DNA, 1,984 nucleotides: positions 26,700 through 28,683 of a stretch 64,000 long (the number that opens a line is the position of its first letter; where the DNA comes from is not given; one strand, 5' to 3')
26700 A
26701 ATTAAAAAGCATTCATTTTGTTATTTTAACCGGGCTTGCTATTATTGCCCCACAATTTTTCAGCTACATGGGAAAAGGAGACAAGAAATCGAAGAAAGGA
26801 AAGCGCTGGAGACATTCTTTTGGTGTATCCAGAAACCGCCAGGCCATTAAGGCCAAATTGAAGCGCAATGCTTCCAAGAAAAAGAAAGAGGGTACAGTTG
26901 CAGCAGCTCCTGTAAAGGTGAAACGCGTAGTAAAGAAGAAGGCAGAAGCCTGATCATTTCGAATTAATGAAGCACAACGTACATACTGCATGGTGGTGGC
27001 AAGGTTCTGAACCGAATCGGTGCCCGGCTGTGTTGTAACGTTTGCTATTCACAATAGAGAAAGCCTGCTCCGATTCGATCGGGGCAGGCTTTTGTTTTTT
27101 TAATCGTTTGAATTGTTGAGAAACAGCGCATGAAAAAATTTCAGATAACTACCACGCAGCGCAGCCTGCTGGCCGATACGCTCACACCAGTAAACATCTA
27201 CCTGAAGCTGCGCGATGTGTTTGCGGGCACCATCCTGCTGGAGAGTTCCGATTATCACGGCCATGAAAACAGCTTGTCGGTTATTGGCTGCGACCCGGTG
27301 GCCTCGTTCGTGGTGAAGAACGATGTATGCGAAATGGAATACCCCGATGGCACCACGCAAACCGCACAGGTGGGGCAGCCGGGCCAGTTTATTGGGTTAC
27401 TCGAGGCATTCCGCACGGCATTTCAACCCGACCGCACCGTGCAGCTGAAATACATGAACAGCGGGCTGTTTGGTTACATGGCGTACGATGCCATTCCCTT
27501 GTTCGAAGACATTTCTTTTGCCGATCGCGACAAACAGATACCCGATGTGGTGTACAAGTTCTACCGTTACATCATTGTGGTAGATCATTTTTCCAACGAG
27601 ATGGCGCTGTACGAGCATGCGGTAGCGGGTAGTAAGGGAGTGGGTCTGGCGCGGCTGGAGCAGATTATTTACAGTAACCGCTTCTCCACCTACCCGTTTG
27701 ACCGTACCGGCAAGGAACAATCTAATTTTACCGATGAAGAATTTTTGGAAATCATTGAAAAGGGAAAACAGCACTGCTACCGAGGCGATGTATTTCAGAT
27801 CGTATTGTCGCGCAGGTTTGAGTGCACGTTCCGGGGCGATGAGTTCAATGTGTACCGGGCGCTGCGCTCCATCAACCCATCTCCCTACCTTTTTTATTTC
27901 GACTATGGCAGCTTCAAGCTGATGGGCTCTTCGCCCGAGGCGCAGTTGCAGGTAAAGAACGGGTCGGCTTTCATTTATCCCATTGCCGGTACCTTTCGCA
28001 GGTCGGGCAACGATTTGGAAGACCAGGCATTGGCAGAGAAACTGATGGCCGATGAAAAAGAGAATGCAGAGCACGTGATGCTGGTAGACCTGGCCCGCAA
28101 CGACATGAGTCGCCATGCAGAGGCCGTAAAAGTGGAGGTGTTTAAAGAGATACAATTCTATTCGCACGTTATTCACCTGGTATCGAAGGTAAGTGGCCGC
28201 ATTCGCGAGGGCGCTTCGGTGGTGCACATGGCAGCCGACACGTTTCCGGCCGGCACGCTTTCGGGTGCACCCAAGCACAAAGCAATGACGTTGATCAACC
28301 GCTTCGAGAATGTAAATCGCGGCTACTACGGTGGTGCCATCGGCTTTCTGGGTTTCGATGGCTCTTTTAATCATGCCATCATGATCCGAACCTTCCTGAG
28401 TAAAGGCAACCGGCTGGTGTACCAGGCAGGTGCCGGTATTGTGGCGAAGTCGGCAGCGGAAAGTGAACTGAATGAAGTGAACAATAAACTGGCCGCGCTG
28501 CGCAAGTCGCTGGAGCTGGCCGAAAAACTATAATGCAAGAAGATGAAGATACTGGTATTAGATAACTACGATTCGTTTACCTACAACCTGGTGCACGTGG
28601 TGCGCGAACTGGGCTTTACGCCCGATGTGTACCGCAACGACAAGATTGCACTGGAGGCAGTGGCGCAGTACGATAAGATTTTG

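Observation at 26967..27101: Unlisted Trp-codon leader peptide with a terminator/antiterminator switch upstream of trpE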

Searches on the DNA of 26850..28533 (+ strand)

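Call 4: search_rna_families(source=window, start=26850, end=27200, threshold=evalue, max_evalue=10, show_alignments=5)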
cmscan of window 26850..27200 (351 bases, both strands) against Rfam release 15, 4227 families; matches with E-value up to 10: 12.
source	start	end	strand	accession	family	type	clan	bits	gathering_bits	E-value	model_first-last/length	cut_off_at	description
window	27060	27096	+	RF02838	Ref55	Gene; sRNA;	-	22.3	43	0.72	15-53/54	no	Enterococcus sRNA 55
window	27018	27101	+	RF01772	rnk_pseudo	Cis-reg; leader;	-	21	55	0.24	1-108/108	no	Pseudomonas rnk leader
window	27015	27100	+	RF02064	STnc370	Gene; sRNA;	-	20.9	54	2.5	1-71/71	no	Enterobacterial sRNA STnc370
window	27035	27129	+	RF02634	EF3314_EF3315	Gene; sRNA;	-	20.6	100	0.012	1-141/141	no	Enterococcus sRNA EF3314_EF3315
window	27061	27111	-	RF02844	RefA9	Gene; antisense;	-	17.7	49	2.9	1-64/64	no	Enterococcus sRNA A9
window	27053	27104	-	RF00075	MIR166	Gene; miRNA;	-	17.6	60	0.14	1-111/111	no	mir-166 microRNA precursor family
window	27011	27098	+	RF00506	Thr_leader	Cis-reg; leader;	-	16.4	55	1.2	1-118/118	no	Threonine operon leader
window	27035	27150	+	RF03043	Prevotella-2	Gene; sRNA;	-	16.3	72.1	9.7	1-116/116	no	Prevotella-2 RNA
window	27060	27152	-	RF02273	FsrA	Gene;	-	14.8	80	1.1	1-83/83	no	FsrA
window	26944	27014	+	RF01596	plasmodium_snoR20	Gene; snRNA; snoRNA; CD-box;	-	13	45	6.4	1-82/82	no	small nucleolar RNA snoR20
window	27049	27114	-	RF02213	ZFAT-AS1_3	Gene; lncRNA;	-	10.1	70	9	1-80/80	no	ZFAT antisense RNA 1 conserved region 3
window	27062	27123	-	RF00625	P11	Gene;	-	9.5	70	9.9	1-139/139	no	Pseudomonas sRNA P11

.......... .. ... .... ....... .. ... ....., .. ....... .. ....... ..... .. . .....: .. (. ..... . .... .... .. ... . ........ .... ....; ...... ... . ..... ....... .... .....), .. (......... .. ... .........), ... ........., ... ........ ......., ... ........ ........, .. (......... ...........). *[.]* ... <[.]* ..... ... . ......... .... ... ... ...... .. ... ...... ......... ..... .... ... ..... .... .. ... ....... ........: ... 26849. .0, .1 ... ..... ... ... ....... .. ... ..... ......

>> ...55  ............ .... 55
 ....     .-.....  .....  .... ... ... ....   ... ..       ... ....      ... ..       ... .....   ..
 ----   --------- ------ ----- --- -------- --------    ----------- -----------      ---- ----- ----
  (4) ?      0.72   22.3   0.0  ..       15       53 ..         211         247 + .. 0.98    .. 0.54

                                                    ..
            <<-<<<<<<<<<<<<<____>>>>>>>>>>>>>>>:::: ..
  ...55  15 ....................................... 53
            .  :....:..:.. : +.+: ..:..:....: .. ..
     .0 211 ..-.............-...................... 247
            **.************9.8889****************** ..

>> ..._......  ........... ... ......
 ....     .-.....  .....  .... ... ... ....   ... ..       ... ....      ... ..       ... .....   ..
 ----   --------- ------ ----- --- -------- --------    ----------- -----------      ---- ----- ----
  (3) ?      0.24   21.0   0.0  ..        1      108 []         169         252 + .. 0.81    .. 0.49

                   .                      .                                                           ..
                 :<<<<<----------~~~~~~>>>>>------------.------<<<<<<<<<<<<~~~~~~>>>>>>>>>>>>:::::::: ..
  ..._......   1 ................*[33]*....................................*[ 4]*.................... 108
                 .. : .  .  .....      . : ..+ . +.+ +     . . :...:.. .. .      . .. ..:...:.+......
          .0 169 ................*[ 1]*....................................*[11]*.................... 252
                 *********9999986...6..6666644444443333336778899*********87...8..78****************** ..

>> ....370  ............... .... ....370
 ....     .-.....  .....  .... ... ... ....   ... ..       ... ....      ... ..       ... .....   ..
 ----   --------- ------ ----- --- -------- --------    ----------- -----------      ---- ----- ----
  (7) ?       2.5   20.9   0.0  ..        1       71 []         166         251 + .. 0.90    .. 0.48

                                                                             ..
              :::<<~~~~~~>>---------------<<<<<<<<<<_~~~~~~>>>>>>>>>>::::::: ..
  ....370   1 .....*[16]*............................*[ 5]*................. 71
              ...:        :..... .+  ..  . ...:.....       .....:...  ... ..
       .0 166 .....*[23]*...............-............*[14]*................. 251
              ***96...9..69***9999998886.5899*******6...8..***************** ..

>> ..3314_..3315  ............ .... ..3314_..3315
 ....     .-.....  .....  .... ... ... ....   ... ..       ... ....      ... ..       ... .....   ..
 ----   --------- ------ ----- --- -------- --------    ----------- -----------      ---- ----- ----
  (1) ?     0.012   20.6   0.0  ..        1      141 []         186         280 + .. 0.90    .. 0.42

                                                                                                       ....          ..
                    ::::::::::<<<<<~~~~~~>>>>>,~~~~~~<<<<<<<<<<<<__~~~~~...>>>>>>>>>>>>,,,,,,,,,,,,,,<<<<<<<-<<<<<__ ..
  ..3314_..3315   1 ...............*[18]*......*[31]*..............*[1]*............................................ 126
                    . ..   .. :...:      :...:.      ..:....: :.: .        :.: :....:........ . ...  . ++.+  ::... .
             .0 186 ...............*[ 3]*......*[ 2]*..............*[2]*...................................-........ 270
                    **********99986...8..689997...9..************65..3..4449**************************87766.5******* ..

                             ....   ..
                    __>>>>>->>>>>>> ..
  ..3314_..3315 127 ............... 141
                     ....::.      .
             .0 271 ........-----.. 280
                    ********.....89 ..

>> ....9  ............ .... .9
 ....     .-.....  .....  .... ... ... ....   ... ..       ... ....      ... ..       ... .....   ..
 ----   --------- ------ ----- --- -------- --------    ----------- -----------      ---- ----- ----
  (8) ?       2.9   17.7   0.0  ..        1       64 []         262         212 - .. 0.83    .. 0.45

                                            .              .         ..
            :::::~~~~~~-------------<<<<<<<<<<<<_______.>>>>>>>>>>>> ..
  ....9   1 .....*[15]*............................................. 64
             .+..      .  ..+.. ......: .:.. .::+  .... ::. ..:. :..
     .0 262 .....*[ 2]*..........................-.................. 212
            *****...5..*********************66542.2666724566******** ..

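Call 14: search_rna_families(sources=[L001, L002, L003, L004, L005, L006, L007, L008, L010, L011, L012, L013, L014, L016, L017, L022, L027, L035, L042, L067], threshold=gathering, show_alignments=3)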
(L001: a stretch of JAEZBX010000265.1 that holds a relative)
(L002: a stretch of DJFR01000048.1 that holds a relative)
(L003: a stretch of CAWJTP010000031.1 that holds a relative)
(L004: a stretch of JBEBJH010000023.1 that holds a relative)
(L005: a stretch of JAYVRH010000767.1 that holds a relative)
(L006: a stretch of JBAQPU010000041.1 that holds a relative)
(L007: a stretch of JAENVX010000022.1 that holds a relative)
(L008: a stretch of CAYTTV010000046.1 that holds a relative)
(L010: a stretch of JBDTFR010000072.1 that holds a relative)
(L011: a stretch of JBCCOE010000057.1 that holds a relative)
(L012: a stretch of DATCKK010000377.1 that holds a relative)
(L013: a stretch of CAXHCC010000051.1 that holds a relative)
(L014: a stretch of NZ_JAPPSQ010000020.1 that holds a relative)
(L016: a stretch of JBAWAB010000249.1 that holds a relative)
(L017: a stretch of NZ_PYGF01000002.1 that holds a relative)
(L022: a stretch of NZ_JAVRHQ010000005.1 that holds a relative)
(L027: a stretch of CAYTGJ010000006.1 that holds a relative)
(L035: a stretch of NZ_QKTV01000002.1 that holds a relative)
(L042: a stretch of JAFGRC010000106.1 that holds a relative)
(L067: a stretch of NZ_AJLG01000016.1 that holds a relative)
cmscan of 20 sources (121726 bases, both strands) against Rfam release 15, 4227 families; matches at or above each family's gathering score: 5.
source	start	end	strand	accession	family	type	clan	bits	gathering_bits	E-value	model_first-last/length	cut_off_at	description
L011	777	881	-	RF04183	Bacteroidales_small_SRP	Gene;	CL00003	79.7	55.2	2.8e-14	1-107/107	no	Bacteroidales small SRP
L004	1110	1212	-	RF04183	Bacteroidales_small_SRP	Gene;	CL00003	74.5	55.2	5.8e-13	1-107/107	no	Bacteroidales small SRP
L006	1563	1665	-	RF04183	Bacteroidales_small_SRP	Gene;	CL00003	73.1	55.2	1.3e-12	1-107/107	no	Bacteroidales small SRP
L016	2344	2462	+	RF01692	Bacteroid-trp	Cis-reg; leader;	-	66.9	49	8.3e-06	1-131/131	no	Bacteroidete tryptophan peptide leader RNA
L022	2260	2376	+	RF01692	Bacteroid-trp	Cis-reg; leader;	-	61.9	49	6.8e-05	1-131/131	no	Bacteroidete tryptophan peptide leader RNA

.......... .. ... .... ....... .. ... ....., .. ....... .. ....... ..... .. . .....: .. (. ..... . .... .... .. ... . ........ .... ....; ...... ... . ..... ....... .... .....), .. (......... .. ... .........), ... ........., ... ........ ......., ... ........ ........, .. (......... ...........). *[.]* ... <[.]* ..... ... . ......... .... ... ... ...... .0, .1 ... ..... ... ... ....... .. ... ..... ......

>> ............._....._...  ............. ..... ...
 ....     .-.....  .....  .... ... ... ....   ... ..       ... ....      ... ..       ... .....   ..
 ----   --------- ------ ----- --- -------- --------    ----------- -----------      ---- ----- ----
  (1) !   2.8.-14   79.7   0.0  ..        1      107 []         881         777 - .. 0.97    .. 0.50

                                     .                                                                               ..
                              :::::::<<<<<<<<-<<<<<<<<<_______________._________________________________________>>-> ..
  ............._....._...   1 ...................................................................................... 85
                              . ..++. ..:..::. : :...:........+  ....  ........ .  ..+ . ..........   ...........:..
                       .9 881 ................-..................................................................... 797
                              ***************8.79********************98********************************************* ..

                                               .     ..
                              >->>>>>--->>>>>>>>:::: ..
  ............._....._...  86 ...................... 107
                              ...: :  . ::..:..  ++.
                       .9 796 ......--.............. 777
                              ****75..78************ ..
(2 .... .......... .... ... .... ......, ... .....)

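Call 17: search_rna_families(source=L016, start=2250, end=2520, threshold=gathering, show_alignments=1)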
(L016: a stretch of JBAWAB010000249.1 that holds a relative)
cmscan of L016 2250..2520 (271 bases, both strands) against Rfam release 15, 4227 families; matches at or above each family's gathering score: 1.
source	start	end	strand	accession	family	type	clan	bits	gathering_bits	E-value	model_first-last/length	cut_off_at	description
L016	2344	2462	+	RF01692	Bacteroid-trp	Cis-reg; leader;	-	66.9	49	1.9e-08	1-131/131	no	Bacteroidete tryptophan peptide leader RNA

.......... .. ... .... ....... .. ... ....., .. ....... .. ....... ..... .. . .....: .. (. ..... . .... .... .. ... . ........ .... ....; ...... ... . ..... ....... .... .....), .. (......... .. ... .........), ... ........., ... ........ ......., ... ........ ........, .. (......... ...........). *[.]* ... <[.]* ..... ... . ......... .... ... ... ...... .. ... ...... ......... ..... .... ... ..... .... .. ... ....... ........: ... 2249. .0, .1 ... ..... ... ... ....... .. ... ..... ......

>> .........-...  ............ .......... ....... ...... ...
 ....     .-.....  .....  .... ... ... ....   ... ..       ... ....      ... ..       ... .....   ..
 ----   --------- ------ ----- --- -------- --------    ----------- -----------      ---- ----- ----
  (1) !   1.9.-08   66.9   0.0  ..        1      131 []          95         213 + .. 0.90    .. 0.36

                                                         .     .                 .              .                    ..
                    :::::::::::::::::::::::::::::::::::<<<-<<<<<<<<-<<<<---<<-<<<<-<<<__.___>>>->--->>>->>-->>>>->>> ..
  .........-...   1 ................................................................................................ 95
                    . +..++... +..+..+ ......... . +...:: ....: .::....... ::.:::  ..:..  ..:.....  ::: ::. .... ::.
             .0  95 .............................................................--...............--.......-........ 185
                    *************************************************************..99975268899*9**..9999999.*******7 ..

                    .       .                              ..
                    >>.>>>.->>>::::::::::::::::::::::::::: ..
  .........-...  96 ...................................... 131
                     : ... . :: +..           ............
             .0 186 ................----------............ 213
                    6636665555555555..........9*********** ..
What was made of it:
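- On Bacteroid-trp leader (RF01692): The model's helix over the UGG codons can be seen in call 17.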

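Call 41: search_rna_families(sources=[L028, L029, L031, L044, L047, L050, L051, L053, L055, L057, L060, L062, L066, L071, L072, L073, L077, L056, L061, L054], threshold=gathering)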
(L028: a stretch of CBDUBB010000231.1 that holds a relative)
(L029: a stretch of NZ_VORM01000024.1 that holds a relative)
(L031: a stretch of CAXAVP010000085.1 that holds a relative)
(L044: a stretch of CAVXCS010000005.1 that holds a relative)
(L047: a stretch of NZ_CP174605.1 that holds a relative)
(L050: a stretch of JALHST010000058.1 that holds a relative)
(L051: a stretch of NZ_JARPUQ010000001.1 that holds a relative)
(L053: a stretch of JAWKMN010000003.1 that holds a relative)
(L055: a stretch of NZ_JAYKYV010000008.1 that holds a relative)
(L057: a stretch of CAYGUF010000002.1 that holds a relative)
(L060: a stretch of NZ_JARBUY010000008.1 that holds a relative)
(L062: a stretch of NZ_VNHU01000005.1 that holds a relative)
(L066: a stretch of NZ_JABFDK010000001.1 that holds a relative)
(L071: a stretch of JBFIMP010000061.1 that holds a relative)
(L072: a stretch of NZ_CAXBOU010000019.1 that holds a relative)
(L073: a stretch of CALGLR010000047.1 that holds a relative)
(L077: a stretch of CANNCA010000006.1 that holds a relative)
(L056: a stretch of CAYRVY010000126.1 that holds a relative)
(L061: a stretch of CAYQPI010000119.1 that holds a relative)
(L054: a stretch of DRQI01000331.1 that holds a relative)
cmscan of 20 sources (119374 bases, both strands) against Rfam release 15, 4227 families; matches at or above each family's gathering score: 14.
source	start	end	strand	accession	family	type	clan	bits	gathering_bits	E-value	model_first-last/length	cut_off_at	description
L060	2344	2460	+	RF01692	Bacteroid-trp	Cis-reg; leader;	-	72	49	9.1e-07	1-131/131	no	Bacteroidete tryptophan peptide leader RNA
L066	2280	2402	+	RF01692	Bacteroid-trp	Cis-reg; leader;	-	64.3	49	2.4e-05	1-131/131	no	Bacteroidete tryptophan peptide leader RNA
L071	2149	2267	+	RF01692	Bacteroid-trp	Cis-reg; leader;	-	64.1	49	2.6e-05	1-131/131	no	Bacteroidete tryptophan peptide leader RNA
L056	1938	2062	+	RF01692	Bacteroid-trp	Cis-reg; leader;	-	61.6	49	7.6e-05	1-131/131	no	Bacteroidete tryptophan peptide leader RNA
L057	2328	2445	+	RF01692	Bacteroid-trp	Cis-reg; leader;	-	60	49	0.00015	1-131/131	no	Bacteroidete tryptophan peptide leader RNA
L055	2350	2462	+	RF01692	Bacteroid-trp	Cis-reg; leader;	-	59.1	49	0.00022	1-131/131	no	Bacteroidete tryptophan peptide leader RNA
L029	2292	2415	+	RF01692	Bacteroid-trp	Cis-reg; leader;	-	57.8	49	0.00038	1-131/131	no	Bacteroidete tryptophan peptide leader RNA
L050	1758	1873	+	RF01692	Bacteroid-trp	Cis-reg; leader;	-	56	49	0.00082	1-131/131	no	Bacteroidete tryptophan peptide leader RNA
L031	2304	2420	+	RF01692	Bacteroid-trp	Cis-reg; leader;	-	55.4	49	0.001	1-131/131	no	Bacteroidete tryptophan peptide leader RNA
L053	2303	2419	+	RF01692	Bacteroid-trp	Cis-reg; leader;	-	54.2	49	0.0018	1-131/131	no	Bacteroidete tryptophan peptide leader RNA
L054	32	160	+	RF01692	Bacteroid-trp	Cis-reg; leader;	-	52.2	49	0.004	1-131/131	no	Bacteroidete tryptophan peptide leader RNA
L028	2346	2459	+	RF01692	Bacteroid-trp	Cis-reg; leader;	-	52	49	0.0044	1-131/131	no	Bacteroidete tryptophan peptide leader RNA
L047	2346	2468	+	RF01692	Bacteroid-trp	Cis-reg; leader;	-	52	49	0.0045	1-131/131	no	Bacteroidete tryptophan peptide leader RNA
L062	2294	2415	+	RF01692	Bacteroid-trp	Cis-reg; leader;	-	49.9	49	0.011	1-131/131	no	Bacteroidete tryptophan peptide leader RNA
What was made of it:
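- On Bacteroid-trp leader (RF01692): The model works in this session: it scores 50-72 bits on 16 Flavobacteriaceae/Flavobacteriia-labelled loci (calls 14, 17, 41).
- Closest known: Bacteroid-trp leader. Different: All 16 carry Flavobacteriaceae or Flavobacteriia names, and none of the Cytophagales, Sphingobacteriales or Chitinophagaceae loci scanned was hit (calls 14, 41).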

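Call 46: search_rna_families(source=window, start=26945, end=27080, threshold=evalue, max_evalue=10, show_alignments=0)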
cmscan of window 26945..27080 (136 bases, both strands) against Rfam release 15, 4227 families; matches with E-value up to 10: 2.
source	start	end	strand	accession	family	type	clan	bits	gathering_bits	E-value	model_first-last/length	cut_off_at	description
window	26963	27012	+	RF01312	sR9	Gene; snRNA; snoRNA; CD-box;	-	13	36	3.3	1-55/55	no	Small nucleolar RNA sR9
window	27049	27071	-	RF02213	ZFAT-AS1_3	Gene; lncRNA;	-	10.1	70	3.5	56-80/80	no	ZFAT antisense RNA 1 conserved region 3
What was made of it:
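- Tried and rejected: Neither Bacteroid-trp nor Trp_leader appeared (calls 4, 46).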

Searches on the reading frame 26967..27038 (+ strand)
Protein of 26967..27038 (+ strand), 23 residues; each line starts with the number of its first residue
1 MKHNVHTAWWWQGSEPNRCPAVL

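Call 10: search_protein_families(library=ncbifam, proteins=[window:26967-27038:+], max_evalue=1)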
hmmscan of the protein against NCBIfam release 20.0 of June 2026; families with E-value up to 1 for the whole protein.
window:26967-27038:+ (23 aa): 0 families
